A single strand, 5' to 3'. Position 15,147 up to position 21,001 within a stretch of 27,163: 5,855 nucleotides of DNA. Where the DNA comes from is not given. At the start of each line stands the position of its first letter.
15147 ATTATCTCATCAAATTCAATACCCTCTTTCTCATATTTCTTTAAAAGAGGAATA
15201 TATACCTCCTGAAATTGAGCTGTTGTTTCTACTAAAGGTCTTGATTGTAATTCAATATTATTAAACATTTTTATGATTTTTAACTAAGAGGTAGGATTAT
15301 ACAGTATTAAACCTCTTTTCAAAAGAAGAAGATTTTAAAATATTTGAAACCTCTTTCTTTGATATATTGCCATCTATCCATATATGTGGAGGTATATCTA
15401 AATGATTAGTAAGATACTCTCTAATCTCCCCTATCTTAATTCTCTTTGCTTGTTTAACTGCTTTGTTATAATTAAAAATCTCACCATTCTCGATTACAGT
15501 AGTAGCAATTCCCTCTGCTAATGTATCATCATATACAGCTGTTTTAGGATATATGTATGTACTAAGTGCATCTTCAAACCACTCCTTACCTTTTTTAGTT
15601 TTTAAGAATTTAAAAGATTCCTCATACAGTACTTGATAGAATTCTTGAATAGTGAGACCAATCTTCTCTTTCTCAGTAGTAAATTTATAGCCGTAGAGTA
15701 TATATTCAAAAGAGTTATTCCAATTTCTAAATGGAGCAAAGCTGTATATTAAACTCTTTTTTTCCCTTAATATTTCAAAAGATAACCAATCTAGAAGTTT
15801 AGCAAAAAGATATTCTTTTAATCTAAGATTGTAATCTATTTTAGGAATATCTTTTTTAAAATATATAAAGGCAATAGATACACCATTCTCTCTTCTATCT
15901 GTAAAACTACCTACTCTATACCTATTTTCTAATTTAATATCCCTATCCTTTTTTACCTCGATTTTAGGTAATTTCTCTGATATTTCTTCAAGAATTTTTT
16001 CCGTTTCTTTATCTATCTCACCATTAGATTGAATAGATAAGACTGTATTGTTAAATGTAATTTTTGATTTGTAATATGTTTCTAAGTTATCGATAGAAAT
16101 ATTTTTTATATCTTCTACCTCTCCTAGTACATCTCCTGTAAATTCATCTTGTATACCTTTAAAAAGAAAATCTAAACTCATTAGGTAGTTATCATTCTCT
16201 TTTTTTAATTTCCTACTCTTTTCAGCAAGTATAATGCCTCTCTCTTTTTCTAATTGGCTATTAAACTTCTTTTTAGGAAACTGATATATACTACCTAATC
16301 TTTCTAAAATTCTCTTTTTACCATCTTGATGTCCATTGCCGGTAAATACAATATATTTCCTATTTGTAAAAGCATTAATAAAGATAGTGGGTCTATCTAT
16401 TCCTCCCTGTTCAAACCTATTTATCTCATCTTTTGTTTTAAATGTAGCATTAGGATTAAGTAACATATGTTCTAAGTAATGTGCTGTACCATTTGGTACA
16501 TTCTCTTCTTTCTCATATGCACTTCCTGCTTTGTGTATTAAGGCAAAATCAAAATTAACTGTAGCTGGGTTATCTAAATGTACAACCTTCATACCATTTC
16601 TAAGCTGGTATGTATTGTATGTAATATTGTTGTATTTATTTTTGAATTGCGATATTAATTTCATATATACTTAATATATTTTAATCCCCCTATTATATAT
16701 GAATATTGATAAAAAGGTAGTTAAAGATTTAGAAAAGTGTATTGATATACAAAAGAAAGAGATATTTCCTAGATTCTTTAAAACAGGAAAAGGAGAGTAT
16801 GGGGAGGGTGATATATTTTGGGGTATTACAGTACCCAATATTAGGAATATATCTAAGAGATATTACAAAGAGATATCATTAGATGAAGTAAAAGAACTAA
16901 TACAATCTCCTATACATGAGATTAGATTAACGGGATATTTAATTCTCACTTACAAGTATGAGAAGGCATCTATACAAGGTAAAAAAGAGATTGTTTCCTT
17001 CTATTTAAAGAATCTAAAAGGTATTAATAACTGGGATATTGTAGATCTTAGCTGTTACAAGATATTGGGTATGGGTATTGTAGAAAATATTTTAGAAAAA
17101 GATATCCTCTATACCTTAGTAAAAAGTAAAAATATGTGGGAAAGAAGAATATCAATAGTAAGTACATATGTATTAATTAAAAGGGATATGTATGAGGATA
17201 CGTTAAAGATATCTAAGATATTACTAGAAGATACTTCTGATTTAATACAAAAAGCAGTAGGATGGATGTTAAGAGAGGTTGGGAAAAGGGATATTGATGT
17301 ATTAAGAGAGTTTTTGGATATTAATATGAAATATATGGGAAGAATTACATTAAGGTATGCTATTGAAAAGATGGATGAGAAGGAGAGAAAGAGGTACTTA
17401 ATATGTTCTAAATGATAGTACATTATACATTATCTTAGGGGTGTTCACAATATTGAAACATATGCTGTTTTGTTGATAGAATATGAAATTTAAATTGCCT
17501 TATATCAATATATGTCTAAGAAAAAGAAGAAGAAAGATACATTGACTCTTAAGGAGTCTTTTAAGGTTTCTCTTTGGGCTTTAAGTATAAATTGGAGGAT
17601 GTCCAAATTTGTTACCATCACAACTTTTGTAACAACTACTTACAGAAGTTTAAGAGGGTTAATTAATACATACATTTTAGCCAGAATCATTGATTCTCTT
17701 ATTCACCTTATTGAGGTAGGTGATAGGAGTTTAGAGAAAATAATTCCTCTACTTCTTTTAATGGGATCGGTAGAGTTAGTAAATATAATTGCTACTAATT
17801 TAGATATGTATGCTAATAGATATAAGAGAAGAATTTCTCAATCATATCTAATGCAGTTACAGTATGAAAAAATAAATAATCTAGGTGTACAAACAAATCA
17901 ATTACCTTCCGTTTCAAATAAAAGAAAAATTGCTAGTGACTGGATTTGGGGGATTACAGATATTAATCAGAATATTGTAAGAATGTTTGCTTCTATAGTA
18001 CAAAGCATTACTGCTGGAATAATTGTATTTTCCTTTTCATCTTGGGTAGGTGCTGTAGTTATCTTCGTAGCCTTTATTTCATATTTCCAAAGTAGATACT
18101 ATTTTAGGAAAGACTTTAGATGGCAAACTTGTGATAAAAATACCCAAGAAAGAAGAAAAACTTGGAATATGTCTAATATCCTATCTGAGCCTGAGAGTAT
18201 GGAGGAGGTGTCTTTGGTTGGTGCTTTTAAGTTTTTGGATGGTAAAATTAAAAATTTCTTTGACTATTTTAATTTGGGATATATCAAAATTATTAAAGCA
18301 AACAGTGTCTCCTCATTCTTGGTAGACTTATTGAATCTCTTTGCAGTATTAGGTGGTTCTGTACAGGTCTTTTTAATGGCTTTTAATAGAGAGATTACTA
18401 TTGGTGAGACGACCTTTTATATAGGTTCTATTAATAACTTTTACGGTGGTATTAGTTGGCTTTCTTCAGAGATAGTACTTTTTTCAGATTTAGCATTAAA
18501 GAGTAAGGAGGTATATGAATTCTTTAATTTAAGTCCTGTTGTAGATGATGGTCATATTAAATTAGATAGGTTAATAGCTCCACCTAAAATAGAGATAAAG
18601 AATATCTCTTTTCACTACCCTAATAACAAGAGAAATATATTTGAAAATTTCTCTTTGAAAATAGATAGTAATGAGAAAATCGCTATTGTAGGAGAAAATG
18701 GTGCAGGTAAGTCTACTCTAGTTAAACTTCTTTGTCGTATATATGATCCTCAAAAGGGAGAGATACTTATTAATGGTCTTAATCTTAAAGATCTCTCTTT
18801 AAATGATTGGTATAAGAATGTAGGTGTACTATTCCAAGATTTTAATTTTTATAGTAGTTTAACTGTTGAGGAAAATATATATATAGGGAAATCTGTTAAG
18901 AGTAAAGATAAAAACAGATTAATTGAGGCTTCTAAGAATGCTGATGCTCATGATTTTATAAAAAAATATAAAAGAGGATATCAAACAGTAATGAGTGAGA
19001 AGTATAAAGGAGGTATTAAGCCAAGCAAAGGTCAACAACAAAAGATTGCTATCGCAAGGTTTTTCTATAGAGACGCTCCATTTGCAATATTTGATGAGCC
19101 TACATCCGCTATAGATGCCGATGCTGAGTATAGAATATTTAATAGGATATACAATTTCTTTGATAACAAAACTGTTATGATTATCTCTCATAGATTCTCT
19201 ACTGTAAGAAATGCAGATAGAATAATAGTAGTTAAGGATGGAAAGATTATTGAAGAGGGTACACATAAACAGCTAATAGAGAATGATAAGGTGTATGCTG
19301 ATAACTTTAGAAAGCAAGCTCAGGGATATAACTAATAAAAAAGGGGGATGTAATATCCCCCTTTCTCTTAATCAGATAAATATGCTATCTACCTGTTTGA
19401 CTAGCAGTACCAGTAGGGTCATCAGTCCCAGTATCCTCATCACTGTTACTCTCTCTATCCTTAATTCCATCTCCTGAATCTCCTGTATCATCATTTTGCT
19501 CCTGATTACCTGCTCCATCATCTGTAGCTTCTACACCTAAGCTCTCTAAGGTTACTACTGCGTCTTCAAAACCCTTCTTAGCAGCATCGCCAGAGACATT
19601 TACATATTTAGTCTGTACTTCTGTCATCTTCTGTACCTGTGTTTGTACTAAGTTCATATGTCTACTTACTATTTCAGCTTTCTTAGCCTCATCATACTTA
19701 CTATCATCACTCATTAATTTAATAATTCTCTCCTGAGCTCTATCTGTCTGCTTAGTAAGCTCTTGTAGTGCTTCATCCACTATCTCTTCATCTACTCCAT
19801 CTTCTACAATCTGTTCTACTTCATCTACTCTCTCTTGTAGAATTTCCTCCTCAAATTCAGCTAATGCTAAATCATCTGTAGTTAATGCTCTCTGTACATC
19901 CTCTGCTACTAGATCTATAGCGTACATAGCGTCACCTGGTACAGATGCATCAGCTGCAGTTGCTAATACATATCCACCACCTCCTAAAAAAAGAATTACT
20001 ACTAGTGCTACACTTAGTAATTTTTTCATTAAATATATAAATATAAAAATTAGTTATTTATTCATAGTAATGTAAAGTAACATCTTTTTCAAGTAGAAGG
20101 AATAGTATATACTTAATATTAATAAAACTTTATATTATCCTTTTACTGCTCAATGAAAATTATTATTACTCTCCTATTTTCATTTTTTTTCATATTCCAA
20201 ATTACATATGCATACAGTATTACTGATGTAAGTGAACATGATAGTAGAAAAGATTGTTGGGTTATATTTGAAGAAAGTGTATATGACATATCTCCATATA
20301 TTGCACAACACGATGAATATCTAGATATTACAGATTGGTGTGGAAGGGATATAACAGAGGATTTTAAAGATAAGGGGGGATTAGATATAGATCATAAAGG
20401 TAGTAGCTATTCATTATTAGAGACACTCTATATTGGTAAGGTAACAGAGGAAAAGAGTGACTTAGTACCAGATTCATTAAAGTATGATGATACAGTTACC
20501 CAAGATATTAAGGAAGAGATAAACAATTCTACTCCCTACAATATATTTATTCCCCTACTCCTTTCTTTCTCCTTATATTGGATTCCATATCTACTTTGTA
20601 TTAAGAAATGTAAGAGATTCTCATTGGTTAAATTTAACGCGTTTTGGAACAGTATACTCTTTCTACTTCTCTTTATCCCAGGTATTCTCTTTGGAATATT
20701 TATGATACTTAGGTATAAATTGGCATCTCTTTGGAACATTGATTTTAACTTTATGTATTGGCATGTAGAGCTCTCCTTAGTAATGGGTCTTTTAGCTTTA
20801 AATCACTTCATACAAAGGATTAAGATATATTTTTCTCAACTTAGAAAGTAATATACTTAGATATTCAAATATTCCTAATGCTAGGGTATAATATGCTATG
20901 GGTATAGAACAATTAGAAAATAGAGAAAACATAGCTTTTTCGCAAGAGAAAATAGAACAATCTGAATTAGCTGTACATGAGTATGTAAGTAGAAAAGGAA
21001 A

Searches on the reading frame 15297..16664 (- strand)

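Call 45: search_protein_families(library=pfam, proteins=[window:15297-16664:-], max_evalue=0.001)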
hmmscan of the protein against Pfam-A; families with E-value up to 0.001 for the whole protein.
window:15297-16664:- (455 aa): 2 families
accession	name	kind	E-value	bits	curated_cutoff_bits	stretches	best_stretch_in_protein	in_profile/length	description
PF00675.25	Peptidase_M16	-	7.6e-11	42.6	22.3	1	27-149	2-116/149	Insulinase (Peptidase family M16)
PF05193.26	Peptidase_M16_C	-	6.9e-08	33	23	1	188-347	1-162/181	Peptidase M16 inactive domain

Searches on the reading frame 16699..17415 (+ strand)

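Call 46: search_protein_families(library=pfam, proteins=[window:16699-17415:+], max_evalue=0.001)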
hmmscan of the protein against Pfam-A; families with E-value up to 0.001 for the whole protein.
window:16699-17415:+ (238 aa): 1 family
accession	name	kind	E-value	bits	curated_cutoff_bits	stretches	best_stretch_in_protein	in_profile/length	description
PF08713.17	DNA_alkylation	-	2.8e-58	197.6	21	1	9-225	3-213/213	DNA alkylation repair enzyme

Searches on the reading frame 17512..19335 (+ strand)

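Call 45: search_protein_families(library=pfam, proteins=[window:17512-19335:+], max_evalue=0.001)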
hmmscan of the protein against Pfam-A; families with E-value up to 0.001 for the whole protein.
window:17512-19335:+ (607 aa): 4 families
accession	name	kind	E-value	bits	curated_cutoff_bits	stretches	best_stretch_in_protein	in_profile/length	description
PF00005.33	ABC_tran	-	6.7e-32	111.4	25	1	378-532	2-137/137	ABC transporter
PF02463.25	SMC_N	-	2.2e-08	34.2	40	1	388-575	25-212/220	RecF/RecN/SMC N terminal domain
PF13304.12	AAA_21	-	9e-06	26.4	27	0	391-484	3-110/304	AAA domain, putative AbiEii toxin, Type IV TA system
PF13555.12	AAA_29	-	0.00033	20.8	27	1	377-404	12-39/61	P-loop containing region of AAA domain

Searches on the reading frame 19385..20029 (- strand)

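Call 46: search_protein_families(library=pfam, proteins=[window:19385-20029:-], max_evalue=0.001)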
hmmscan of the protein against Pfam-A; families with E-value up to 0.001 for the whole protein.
window:19385-20029:- (214 aa): 1 family
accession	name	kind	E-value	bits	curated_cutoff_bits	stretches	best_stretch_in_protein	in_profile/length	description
PF18915.5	DUF5667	-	7.5e-12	46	27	1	29-116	2-82/99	Domain of unknown function (DUF5667)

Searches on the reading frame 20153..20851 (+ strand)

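Call 46: search_protein_families(library=pfam, proteins=[window:20153-20851:+], max_evalue=0.001)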
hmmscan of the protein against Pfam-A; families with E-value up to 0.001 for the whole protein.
window:20153-20851:+ (232 aa): 1 family
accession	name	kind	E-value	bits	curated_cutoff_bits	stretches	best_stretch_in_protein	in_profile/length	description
PF00173.33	Cyt-b5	-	1.2e-12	48.1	23.7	1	24-97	3-73/74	Cytochrome b5-like Heme/Steroid binding domain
